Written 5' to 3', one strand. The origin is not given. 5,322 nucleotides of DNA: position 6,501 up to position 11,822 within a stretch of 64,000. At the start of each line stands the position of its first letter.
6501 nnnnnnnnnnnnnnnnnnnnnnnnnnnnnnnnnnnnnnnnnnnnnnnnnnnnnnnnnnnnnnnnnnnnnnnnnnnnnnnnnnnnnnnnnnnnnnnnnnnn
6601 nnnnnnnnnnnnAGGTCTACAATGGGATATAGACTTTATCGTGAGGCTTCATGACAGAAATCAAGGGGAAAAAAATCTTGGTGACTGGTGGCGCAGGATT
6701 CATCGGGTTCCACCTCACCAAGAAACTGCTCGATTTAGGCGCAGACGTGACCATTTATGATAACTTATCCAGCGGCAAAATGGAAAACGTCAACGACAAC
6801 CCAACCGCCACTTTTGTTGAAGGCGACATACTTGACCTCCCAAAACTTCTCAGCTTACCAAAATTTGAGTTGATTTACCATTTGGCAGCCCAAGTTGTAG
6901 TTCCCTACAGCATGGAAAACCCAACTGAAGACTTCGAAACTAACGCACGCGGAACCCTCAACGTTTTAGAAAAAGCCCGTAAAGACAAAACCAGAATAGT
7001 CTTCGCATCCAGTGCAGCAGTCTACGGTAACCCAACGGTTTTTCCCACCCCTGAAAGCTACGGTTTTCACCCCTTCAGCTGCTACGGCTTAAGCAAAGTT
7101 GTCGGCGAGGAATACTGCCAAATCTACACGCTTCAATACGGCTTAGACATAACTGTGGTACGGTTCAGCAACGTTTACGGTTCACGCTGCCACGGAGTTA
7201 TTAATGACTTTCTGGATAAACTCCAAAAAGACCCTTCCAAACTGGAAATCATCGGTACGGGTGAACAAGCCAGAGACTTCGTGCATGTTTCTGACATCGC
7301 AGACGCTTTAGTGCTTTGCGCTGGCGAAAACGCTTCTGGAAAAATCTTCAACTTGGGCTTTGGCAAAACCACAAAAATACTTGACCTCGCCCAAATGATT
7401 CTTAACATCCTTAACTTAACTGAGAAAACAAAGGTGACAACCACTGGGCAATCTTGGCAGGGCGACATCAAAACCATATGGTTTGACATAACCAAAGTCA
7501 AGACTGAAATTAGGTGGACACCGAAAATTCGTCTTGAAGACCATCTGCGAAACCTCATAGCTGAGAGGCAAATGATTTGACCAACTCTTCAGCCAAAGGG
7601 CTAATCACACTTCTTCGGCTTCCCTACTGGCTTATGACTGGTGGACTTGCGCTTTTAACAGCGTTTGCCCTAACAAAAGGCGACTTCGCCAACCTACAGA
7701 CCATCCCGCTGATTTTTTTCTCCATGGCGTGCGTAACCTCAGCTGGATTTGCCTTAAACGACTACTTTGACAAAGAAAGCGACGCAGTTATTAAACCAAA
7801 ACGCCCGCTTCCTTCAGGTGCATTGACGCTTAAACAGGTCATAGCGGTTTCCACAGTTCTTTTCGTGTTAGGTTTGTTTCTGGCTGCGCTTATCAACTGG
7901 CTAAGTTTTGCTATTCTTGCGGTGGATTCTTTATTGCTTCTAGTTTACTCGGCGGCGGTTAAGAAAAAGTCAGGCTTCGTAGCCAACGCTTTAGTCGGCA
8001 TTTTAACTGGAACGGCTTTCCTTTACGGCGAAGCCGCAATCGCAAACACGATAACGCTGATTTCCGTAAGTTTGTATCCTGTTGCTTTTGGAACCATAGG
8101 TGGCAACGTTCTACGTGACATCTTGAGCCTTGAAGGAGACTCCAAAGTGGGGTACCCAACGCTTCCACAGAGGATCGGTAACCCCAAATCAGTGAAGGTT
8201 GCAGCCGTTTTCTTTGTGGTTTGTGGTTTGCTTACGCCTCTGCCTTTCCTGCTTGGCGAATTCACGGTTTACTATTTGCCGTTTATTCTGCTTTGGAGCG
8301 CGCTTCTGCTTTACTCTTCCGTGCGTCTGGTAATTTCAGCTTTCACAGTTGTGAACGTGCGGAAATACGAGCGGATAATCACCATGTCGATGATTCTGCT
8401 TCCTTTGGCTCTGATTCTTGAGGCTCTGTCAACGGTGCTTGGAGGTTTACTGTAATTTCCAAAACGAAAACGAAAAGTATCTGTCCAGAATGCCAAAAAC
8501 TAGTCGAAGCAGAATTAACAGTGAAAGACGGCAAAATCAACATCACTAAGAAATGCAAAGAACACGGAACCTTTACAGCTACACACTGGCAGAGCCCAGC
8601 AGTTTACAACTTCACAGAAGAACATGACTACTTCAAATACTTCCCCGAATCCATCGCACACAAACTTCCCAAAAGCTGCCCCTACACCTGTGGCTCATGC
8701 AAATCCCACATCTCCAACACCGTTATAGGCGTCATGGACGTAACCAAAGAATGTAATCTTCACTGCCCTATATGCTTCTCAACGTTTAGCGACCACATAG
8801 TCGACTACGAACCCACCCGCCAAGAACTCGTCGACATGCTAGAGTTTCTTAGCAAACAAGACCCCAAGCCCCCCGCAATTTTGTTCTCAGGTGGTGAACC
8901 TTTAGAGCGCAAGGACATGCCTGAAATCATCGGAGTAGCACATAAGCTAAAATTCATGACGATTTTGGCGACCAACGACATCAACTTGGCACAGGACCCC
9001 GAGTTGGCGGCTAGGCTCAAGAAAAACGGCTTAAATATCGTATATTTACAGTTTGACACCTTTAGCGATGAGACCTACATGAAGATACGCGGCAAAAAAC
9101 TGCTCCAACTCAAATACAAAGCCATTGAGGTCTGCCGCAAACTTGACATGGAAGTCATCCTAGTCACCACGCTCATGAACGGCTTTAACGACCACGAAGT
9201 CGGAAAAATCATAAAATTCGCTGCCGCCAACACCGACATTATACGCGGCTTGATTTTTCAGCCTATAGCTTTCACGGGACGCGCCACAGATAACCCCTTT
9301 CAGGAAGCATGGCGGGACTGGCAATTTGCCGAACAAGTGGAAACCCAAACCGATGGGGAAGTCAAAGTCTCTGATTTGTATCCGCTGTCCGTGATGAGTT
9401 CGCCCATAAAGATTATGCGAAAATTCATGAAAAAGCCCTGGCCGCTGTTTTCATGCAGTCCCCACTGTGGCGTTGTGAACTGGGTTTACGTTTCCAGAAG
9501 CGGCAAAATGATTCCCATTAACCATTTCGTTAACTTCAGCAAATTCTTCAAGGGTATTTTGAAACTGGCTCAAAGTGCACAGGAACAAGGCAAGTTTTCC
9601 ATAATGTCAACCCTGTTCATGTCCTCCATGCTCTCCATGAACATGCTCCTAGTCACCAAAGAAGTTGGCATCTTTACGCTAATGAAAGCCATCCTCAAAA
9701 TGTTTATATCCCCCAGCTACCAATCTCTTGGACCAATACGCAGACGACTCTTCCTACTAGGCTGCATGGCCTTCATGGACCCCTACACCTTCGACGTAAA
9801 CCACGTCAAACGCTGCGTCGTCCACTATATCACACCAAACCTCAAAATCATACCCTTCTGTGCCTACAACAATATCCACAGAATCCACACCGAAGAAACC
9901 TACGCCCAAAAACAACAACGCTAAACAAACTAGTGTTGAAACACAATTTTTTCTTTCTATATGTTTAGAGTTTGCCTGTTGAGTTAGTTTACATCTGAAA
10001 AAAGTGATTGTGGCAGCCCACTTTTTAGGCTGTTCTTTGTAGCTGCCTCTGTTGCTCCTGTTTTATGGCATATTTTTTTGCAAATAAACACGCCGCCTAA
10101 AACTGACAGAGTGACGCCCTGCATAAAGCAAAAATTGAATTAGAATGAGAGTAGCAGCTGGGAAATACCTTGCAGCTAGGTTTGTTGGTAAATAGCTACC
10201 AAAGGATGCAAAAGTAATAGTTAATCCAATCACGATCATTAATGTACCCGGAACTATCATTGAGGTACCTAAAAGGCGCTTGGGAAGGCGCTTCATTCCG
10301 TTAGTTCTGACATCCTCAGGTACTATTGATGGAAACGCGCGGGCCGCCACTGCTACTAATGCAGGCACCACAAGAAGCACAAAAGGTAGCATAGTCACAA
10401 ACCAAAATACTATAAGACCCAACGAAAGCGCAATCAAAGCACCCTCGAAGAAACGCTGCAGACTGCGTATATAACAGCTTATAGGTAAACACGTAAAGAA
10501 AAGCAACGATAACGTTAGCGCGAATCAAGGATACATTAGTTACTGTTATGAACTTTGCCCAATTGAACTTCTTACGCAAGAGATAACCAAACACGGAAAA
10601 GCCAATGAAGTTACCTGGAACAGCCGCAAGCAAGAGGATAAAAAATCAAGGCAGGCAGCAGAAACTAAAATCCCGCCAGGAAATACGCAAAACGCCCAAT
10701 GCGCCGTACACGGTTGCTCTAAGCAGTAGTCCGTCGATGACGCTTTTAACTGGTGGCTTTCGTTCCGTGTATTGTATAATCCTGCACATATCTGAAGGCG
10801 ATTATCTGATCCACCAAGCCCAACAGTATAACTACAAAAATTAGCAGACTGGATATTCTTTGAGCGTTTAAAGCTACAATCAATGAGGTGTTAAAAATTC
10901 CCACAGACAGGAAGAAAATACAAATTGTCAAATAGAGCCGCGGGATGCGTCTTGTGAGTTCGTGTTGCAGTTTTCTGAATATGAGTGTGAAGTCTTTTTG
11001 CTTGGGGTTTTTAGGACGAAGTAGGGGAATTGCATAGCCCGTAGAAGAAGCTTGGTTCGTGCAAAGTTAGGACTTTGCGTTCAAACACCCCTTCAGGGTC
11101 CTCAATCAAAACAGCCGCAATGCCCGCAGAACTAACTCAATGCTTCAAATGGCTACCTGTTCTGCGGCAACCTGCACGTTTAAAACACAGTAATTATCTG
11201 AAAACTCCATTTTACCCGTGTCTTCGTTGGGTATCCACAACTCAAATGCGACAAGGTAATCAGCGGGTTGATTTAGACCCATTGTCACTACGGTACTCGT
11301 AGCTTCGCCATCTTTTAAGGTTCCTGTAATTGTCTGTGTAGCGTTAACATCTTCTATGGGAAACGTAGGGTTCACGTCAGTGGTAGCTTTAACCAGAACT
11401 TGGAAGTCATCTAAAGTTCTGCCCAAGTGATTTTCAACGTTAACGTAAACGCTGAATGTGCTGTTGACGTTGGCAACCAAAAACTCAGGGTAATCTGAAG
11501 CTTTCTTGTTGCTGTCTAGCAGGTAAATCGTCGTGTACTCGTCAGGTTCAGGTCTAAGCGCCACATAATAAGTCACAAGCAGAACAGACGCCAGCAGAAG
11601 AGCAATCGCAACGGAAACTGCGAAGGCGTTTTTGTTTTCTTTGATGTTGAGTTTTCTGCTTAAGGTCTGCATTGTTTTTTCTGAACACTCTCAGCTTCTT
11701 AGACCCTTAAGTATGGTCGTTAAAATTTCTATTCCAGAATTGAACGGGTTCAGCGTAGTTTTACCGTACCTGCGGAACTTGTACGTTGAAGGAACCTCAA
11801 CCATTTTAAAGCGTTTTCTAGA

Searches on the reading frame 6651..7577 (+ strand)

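Call 36: search_protein_families(library=pfam, proteins=[window:6651-7577:+])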
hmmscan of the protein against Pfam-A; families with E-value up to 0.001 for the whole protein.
window:6651-7577:+ (309 aa): 7 families
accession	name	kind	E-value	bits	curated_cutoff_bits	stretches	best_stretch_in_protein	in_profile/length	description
PF01370.27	Epimerase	-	7.6e-56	189.6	20.9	1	9-236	1-240/240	NAD dependent epimerase/dehydratase family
PF16363.11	GDP_Man_Dehyd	-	1e-52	180.1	27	1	10-300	1-330/332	GDP-mannose 4,6 dehydratase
PF02719.21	Polysacc_synt_2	-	3.3e-23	82.8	20.2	1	9-263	1-259/293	Polysaccharide biosynthesis protein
PF04321.23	RmlD_sub_bind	-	4e-19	69.2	27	1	8-261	2-237/287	RmlD substrate binding domain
PF01073.25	3Beta_HSD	-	1.8e-18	67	22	1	10-224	1-229/280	3-beta hydroxysteroid dehydrogenase/isomerase family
PF07993.18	NAD_binding_4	-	5.9e-14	52.3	20.1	1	71-186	88-218/258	Male sterility protein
PF13460.12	NAD_binding_10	-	9.3e-05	22.8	27.2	1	13-136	1-114/184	NAD(P)H-binding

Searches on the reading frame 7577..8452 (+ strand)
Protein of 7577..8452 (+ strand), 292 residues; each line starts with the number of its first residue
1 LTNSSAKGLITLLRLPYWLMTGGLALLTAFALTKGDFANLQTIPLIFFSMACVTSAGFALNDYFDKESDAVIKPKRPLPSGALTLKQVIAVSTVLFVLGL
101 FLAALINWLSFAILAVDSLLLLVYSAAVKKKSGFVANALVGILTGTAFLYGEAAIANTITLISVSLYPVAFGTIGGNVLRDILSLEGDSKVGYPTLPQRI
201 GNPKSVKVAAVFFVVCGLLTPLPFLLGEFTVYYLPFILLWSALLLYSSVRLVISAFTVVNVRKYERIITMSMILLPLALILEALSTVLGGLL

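Call 36: search_protein_families(library=pfam, proteins=[window:7577-8452:+])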
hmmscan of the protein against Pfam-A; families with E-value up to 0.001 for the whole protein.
window:7577-8452:+ (292 aa): 1 family
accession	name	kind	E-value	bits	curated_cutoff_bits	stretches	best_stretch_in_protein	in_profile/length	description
PF01040.23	UbiA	-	1.6e-35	123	34.2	1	26-253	5-233/250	UbiA prenyltransferase family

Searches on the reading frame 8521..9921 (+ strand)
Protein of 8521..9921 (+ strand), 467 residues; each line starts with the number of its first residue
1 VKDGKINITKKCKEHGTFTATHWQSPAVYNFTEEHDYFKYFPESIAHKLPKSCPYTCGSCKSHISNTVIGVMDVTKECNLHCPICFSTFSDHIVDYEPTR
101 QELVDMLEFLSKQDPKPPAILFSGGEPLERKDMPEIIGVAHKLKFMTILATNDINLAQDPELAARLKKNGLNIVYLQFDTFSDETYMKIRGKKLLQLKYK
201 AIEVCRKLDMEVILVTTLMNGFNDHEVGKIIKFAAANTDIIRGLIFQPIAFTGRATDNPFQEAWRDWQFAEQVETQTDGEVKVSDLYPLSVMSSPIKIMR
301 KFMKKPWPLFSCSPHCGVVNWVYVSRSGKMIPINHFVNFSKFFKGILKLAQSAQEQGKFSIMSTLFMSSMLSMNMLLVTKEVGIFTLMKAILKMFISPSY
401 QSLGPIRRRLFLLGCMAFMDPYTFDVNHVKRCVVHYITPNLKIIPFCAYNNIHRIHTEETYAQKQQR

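Call 36: search_protein_families(library=pfam, proteins=[window:8521-9921:+])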
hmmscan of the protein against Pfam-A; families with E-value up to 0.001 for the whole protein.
window:8521-9921:+ (467 aa): 2 families
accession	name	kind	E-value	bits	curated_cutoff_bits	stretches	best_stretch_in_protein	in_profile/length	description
PF04055.27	Radical_SAM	-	1.8e-23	83.9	29.5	1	74-234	3-166/166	Radical SAM superfamily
PF13353.11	Fer4_12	-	0.00046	20.9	22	0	76-144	13-78/137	4Fe-4S single cluster domain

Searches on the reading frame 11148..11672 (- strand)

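Call 36: search_protein_families(library=pfam, proteins=[window:11148-11672:-])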
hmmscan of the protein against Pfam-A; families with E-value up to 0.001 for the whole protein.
window:11148-11672:- (175 aa): 1 family
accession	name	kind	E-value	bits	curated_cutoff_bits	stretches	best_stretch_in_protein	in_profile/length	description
PF07760.16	DUF1616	-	1.1e-09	38.3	31.6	1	10-139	143-277/307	Protein of unknown function (DUF1616)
